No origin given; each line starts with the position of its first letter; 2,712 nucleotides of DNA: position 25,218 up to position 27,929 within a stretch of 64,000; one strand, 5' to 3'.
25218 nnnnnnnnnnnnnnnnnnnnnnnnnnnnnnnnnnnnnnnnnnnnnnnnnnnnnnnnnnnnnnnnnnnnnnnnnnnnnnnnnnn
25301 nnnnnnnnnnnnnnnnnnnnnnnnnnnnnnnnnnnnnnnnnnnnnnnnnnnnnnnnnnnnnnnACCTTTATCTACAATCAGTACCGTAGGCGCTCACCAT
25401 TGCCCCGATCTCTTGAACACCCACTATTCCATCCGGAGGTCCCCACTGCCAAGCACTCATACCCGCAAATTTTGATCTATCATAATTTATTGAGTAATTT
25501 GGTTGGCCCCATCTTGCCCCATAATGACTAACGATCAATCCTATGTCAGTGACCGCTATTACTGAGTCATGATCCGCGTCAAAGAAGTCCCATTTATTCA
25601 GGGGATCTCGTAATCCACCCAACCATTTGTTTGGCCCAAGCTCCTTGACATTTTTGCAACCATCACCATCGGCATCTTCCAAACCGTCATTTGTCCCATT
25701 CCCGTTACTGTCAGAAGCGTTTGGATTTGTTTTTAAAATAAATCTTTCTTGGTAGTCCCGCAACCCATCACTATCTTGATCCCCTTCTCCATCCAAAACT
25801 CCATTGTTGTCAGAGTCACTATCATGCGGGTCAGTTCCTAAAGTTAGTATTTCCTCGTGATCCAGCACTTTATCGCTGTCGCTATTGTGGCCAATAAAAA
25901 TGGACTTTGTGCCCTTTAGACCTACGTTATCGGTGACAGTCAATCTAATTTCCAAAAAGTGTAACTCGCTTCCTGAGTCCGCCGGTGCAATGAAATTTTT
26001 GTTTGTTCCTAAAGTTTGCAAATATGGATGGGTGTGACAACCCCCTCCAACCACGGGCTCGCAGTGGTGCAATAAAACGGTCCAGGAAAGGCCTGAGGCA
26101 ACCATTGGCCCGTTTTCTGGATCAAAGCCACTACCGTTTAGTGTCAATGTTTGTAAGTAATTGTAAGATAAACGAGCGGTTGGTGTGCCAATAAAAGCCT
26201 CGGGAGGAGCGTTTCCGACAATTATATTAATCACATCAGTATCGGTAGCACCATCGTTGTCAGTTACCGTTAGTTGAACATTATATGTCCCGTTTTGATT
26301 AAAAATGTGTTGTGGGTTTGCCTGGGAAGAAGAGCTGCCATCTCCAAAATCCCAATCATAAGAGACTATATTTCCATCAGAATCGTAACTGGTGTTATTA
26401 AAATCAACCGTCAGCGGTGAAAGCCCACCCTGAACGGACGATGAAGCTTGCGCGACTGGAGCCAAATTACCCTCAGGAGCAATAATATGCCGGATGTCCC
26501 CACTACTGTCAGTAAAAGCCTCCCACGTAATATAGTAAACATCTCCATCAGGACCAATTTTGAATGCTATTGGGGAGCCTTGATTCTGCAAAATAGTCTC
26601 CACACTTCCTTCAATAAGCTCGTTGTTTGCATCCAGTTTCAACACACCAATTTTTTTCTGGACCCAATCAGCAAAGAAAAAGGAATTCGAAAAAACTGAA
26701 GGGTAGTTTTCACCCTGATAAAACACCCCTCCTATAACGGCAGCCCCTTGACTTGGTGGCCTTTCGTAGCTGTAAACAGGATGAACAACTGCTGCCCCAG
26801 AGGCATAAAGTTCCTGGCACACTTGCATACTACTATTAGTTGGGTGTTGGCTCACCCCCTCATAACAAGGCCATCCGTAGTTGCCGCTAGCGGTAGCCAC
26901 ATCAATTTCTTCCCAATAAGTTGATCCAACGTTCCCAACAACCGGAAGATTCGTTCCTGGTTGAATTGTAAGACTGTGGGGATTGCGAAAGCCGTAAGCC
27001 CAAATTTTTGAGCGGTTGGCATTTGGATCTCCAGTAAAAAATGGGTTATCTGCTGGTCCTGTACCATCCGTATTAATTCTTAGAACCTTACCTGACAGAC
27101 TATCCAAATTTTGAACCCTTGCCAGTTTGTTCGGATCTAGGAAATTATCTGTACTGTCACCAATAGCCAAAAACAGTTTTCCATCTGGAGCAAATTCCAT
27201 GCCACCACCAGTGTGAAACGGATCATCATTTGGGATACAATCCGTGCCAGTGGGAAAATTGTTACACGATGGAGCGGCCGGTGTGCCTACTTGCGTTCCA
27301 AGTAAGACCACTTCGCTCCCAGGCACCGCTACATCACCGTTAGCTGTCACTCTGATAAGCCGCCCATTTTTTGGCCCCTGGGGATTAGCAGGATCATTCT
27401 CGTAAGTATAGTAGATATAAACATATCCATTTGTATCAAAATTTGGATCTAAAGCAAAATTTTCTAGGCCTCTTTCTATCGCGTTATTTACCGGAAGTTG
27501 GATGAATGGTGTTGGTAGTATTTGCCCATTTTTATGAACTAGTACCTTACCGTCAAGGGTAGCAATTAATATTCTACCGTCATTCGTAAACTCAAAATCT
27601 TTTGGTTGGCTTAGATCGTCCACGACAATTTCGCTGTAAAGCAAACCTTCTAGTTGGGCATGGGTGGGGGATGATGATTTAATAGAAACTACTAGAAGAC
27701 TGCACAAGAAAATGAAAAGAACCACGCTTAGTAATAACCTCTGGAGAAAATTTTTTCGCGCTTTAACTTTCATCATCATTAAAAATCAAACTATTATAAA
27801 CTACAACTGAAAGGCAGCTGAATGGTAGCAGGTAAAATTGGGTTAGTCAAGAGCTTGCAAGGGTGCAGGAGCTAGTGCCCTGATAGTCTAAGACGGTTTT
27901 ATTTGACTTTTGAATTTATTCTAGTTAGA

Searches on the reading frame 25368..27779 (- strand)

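Call 35: search_protein_families(library=pfam, max_evalue=0.001, proteins=[window:25368-27779:-])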
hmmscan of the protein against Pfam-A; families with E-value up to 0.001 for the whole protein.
window:25368-27779:- (803 aa): 4 families
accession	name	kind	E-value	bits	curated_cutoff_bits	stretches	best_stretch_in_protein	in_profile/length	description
PF07995.17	GSDH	-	9.3e-46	157.1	25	1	56-418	1-323/332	Glucose / Sorbosone dehydrogenase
PF18911.6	PKD_4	-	2.7e-22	79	27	1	438-520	1-84/85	PKD domain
PF00801.26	PKD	-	1.7e-17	63.6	23.5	1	454-515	13-75/80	PKD domain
PF22352.2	K319L-like_PKD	-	6.7e-10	39.3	27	1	458-521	14-84/84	K319L-like, PKD domain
